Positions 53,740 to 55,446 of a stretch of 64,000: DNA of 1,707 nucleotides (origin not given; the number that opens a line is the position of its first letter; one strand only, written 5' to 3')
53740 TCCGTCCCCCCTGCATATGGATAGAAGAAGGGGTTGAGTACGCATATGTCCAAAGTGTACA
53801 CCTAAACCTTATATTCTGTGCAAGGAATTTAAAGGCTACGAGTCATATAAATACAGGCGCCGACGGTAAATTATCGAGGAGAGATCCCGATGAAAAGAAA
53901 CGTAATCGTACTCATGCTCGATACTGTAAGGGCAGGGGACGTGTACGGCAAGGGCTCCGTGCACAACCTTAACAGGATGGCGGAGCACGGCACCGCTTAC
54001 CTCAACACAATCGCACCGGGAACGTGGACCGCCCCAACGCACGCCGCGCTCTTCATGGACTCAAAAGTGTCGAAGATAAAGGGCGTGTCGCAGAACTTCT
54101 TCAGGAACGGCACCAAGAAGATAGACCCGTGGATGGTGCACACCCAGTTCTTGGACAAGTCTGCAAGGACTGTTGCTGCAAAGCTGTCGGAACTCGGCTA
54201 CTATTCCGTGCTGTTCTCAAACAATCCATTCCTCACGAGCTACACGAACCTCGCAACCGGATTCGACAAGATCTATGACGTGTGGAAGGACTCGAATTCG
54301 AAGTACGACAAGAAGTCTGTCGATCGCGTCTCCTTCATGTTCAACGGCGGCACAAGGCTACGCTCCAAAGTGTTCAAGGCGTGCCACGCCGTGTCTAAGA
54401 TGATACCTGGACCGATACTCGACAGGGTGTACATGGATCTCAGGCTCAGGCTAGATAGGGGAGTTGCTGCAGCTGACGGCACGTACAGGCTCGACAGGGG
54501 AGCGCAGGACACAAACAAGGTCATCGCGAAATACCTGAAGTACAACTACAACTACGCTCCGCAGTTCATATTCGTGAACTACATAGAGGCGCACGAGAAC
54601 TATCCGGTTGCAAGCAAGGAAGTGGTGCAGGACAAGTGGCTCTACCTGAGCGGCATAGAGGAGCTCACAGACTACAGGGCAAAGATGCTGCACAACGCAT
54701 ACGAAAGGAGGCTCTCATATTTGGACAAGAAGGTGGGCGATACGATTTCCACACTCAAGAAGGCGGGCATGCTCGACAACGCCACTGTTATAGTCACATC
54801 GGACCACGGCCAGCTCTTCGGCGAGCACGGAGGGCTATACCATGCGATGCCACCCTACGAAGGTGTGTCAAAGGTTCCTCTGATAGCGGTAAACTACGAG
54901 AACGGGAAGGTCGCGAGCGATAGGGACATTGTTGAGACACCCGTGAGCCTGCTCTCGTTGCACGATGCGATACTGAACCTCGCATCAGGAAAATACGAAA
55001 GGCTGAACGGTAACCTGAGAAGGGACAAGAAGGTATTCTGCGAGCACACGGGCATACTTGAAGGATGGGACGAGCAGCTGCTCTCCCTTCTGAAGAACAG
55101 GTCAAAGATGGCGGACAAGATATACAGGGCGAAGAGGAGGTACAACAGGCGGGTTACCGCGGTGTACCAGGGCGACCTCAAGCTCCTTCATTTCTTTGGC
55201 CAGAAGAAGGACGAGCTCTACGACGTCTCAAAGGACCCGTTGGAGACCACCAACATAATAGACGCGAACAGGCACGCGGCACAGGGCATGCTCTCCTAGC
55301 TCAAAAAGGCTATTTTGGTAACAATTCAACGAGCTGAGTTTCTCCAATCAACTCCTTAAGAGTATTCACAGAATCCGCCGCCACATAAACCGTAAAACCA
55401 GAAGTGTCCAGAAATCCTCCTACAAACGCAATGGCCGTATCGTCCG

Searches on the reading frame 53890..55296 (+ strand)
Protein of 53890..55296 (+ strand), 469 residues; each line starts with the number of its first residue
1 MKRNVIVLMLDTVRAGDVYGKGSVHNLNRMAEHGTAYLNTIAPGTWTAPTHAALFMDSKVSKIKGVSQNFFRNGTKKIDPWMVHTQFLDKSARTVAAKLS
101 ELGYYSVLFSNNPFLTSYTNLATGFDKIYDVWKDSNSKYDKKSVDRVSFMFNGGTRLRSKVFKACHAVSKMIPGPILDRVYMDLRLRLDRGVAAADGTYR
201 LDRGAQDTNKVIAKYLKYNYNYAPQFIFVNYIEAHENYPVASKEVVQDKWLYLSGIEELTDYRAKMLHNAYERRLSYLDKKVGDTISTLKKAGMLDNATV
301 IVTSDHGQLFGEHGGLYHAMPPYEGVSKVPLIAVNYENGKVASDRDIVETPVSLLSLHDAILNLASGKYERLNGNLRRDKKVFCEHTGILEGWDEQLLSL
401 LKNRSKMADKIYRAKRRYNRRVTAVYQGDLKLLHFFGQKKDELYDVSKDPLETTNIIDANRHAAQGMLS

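Call 74: search_protein_families(library=pfam, proteins=[window:53890-55296:+], max_evalue=0.0001)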
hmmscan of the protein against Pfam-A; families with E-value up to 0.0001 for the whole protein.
window:53890-55296:+ (469 aa): 2 families
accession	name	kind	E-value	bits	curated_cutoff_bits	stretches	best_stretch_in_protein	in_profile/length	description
PF00884.28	Sulfatase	-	5.9e-21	75.5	25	1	3-365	1-299/301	Sulfatase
PF01663.27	Phosphodiest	-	1.9e-09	38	23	1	5-308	1-221/342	Type I phosphodiesterase / nucleotide pyrophosphatase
